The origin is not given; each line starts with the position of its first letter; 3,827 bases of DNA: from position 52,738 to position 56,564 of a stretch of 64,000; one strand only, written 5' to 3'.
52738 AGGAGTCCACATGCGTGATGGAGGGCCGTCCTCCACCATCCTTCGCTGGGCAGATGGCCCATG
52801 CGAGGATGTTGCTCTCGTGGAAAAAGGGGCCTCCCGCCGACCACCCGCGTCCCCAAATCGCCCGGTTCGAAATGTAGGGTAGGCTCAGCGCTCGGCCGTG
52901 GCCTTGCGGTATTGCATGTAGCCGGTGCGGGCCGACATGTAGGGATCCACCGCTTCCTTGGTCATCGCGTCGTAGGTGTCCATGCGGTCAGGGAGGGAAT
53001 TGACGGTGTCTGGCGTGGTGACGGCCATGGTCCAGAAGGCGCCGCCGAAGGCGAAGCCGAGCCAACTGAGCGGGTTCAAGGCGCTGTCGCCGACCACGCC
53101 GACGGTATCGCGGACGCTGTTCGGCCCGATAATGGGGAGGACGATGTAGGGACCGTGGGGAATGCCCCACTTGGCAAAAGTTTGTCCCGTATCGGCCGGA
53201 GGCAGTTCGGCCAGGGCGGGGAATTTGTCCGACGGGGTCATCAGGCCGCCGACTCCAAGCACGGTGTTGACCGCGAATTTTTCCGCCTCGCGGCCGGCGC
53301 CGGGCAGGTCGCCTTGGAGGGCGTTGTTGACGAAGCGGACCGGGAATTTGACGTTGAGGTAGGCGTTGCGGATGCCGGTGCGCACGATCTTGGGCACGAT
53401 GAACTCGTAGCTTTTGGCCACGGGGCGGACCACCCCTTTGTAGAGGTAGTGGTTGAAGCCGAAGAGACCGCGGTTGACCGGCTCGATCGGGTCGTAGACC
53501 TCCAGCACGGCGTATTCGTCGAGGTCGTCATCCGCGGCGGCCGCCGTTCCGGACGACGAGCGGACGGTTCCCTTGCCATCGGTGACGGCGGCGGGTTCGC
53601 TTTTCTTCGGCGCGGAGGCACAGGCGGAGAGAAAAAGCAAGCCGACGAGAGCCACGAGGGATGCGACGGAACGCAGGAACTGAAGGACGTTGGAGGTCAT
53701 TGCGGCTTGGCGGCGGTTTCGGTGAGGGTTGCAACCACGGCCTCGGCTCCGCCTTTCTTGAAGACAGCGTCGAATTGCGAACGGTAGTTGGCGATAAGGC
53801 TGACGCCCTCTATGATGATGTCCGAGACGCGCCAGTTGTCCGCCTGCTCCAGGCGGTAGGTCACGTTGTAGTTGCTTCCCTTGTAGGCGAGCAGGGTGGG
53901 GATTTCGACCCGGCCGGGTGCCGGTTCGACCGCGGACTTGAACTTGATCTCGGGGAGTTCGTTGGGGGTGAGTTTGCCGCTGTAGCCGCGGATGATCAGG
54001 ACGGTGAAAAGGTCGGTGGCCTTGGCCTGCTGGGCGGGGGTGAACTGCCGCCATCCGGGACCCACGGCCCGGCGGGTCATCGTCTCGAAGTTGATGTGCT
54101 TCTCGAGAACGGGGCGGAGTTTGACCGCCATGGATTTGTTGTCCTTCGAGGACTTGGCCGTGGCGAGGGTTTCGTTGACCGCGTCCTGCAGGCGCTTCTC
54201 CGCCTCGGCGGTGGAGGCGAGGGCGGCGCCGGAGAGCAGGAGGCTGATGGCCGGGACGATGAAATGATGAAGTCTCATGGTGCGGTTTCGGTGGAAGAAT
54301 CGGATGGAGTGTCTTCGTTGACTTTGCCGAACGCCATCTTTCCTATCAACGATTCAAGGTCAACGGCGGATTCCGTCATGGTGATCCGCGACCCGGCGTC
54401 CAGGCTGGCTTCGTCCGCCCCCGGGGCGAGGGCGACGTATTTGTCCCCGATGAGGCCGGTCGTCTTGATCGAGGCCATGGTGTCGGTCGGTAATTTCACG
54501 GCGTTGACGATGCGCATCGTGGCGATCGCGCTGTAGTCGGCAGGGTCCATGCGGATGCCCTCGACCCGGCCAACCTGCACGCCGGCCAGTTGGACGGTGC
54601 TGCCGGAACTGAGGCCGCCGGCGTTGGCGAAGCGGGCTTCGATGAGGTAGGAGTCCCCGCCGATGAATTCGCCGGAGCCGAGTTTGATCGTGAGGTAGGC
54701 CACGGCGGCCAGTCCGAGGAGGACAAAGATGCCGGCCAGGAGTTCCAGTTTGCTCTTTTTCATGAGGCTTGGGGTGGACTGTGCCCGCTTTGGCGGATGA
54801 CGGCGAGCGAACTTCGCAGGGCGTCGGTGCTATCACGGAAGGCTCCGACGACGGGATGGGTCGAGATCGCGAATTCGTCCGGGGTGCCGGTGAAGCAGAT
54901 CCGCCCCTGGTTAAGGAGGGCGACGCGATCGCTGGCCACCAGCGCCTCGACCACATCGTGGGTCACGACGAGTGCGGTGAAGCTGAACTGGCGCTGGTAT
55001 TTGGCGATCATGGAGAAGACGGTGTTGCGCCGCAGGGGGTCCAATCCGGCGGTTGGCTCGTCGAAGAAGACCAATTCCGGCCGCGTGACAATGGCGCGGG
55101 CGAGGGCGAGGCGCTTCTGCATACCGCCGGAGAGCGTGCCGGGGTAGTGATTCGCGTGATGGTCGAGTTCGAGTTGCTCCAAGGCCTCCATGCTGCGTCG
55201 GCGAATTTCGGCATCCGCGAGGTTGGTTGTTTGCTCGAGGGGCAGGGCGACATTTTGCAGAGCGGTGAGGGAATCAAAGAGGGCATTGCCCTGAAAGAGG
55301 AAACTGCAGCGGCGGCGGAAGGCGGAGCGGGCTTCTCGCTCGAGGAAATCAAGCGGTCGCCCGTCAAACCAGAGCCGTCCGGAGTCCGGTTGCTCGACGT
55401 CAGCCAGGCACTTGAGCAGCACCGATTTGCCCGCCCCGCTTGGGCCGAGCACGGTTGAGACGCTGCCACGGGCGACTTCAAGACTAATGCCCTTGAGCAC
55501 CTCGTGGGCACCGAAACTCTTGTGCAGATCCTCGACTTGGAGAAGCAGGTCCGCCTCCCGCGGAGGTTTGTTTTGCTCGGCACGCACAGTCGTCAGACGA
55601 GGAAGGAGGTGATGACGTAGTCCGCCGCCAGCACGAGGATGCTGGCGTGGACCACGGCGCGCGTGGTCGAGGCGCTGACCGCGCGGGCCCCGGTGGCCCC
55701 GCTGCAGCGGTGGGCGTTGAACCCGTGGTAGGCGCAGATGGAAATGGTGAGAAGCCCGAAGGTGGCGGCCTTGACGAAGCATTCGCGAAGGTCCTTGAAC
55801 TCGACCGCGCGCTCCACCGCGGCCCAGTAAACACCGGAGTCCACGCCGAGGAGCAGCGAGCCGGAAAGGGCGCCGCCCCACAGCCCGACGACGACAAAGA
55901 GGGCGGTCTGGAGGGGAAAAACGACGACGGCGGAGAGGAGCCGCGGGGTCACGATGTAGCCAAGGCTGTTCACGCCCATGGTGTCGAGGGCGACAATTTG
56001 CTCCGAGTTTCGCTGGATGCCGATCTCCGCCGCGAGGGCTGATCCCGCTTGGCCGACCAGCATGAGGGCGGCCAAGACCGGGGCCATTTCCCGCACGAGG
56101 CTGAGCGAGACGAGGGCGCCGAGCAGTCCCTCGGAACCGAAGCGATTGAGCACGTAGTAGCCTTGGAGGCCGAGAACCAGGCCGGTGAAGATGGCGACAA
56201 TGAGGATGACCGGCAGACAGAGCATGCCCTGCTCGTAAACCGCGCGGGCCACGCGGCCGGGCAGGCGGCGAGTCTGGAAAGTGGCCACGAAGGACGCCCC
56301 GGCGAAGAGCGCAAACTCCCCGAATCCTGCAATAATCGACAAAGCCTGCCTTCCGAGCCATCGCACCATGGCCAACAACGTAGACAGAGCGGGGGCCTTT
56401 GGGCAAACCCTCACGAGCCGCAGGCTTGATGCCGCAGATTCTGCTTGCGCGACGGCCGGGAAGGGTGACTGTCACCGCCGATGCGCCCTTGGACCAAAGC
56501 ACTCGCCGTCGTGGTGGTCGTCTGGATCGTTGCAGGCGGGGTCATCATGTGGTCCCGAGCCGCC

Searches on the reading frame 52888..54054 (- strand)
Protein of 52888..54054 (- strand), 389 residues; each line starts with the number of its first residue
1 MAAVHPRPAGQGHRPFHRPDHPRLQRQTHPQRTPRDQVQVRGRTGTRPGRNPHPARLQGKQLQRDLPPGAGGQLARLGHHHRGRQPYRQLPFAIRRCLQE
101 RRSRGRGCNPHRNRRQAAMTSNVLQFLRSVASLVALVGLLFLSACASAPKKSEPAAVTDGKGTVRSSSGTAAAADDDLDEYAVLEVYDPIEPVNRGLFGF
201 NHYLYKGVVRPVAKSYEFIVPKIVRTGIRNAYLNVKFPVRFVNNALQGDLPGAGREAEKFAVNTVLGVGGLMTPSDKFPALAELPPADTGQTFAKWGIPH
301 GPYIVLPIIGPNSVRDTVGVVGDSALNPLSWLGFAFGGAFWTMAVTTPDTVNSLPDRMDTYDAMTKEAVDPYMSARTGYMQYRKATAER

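Call 33: search_protein_families(library=pfam, proteins=[window:52888-54054:-], max_evalue=0.001)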
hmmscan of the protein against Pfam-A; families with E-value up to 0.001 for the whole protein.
window:52888-54054:- (389 aa): 1 family
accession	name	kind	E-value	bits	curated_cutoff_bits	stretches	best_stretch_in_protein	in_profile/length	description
PF04333.18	MlaA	-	1.1e-57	195.3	25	1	187-385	2-194/195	MlaA lipoprotein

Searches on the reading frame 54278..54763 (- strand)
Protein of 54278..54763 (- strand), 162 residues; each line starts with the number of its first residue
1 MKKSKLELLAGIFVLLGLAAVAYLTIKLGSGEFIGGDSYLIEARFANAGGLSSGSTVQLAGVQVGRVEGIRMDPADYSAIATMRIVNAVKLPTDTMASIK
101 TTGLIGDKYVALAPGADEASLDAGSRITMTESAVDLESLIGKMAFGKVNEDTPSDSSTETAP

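Call 33: search_protein_families(library=pfam, proteins=[window:54278-54763:-], max_evalue=0.001)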
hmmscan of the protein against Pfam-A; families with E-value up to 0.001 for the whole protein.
window:54278-54763:- (162 aa): 1 family
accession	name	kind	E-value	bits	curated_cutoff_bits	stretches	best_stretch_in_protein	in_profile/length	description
PF02470.25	MlaD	-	4.7e-22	78.5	25.1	1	38-115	2-81/81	MlaD protein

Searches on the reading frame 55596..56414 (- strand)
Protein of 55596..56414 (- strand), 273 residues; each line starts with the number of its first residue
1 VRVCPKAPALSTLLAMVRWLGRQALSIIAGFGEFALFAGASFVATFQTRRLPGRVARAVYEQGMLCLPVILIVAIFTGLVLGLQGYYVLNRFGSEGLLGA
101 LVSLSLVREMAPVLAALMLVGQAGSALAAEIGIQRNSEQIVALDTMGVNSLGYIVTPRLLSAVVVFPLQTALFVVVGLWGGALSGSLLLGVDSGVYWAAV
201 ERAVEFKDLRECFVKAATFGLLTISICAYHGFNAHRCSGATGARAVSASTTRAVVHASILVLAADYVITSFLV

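Call 33: search_protein_families(library=pfam, proteins=[window:55596-56414:-], max_evalue=0.001)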
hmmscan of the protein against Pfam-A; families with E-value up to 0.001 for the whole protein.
window:55596-56414:- (273 aa): 1 family
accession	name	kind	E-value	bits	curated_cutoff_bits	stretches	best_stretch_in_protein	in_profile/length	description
PF02405.21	MlaE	-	1.7e-63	214.5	22.5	1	57-270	3-211/212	Permease MlaE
